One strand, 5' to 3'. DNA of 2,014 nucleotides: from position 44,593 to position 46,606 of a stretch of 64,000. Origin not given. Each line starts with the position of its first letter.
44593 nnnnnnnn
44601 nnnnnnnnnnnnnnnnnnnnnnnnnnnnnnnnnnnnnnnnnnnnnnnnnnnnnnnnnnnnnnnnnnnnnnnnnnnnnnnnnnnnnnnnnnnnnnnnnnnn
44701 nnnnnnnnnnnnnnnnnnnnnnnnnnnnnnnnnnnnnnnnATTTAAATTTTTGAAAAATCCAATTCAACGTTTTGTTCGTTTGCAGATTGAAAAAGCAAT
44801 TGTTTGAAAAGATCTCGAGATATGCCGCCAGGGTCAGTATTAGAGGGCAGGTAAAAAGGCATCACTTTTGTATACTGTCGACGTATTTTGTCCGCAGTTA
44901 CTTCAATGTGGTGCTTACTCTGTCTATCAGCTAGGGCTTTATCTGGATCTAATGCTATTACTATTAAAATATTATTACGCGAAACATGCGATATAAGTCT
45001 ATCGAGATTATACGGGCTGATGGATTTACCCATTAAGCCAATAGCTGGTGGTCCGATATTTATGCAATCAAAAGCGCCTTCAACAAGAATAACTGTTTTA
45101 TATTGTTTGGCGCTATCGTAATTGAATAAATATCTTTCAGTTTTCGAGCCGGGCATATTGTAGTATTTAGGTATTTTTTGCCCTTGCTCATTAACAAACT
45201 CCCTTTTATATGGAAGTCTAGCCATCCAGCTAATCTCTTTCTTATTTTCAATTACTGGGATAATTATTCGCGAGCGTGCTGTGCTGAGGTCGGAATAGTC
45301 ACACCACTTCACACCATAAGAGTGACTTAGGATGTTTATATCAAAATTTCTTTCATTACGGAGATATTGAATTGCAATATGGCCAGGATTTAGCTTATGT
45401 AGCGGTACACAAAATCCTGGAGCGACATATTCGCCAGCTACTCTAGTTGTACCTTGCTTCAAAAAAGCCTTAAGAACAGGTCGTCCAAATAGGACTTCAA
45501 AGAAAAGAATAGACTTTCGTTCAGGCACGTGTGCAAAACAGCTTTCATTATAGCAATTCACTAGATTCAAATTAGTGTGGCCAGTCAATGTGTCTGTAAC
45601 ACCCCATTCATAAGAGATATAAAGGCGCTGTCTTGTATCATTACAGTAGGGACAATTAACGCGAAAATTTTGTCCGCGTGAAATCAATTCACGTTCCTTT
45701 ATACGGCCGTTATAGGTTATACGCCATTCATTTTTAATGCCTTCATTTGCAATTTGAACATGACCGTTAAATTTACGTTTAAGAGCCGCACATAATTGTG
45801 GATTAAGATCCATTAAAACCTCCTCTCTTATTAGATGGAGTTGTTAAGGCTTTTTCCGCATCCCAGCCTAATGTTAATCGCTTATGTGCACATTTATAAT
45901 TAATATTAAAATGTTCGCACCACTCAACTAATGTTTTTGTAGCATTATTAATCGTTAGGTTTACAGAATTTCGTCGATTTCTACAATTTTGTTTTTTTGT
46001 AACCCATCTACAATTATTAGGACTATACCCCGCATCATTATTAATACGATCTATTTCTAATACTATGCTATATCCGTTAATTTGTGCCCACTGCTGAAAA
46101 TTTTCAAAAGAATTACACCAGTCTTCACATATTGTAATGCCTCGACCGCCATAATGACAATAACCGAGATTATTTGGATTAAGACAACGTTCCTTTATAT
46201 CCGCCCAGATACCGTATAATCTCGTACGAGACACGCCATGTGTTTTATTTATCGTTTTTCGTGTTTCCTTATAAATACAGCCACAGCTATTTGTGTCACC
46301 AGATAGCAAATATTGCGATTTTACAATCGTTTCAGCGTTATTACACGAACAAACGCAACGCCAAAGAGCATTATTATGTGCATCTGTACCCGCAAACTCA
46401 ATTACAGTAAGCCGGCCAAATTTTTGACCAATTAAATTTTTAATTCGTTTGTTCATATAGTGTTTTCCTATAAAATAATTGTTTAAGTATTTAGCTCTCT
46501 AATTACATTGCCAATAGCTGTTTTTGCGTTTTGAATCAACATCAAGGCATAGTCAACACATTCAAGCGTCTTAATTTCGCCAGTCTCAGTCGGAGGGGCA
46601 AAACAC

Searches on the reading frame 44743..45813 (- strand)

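Call 26: search_protein_families(library=phrogs, proteins=[window:44743-45813:-], max_evalue=0.001)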
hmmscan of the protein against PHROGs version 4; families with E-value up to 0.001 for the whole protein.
window:44743-45813:- (356 aa): 2 families
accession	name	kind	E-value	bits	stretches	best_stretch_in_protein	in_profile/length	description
phrog_47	-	DNA, RNA and nucleotide metabolism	1.1e-30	108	1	45-296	46-287/947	DNA primase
phrog_6444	-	DNA, RNA and nucleotide metabolism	1.9e-05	24.7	1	180-335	201-354/577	DNA primase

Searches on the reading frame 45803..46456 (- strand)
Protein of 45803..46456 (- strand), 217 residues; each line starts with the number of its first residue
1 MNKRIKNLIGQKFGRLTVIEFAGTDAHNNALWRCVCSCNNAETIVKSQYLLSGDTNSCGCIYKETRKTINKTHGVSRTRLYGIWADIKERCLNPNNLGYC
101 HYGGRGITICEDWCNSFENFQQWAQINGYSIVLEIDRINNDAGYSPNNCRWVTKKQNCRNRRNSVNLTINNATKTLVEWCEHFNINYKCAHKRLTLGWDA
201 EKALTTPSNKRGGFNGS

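Call 26: search_protein_families(library=phrogs, proteins=[window:45803-46456:-], max_evalue=0.001)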
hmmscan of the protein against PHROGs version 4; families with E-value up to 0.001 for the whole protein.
window:45803-46456:- (217 aa): 10 families
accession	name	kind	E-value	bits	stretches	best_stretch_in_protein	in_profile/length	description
phrog_374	-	DNA, RNA and nucleotide metabolism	3.3e-67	228.6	1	1-210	190-402/617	HNH endonuclease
phrog_3377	-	DNA, RNA and nucleotide metabolism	2.6e-52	178.5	1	70-210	4-143/196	HNH endonuclease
phrog_8790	-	DNA, RNA and nucleotide metabolism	9.3e-33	115.2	1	69-177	14-113/241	restriction endonuclease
phrog_2081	-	DNA, RNA and nucleotide metabolism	1.2e-29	104.8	1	58-194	82-236/433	HNH endonuclease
phrog_953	-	DNA, RNA and nucleotide metabolism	4.2e-16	60.3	1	67-158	214-302/420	HNH endonuclease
phrog_28742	-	unknown function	2.7e-08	35.2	1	85-193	28-138/165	-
phrog_18493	-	unknown function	1.7e-05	25.9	1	2-71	54-119/136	-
phrog_1065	-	unknown function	7.9e-05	23.6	1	169-211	53-95/192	-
phrog_3322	-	DNA, RNA and nucleotide metabolism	9.6e-05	23.3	1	135-158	108-131/162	endonuclease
phrog_4578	-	DNA, RNA and nucleotide metabolism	0.00011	23.1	1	123-166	19-64/130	HNH endonuclease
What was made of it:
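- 45803..46456 (-): Third paralogue of the HNH-like family (217 aa), next to the DNA primase gene. It shows that the family has spread within this genome. PHROG 374 E 3e-67 (call 26).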

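Call 37: search_protein_families(library=ncbifam, proteins=[window:45803-46456:-], max_evalue=0.01)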
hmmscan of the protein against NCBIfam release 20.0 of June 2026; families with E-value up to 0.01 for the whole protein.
window:45803-46456:- (217 aa): 0 families
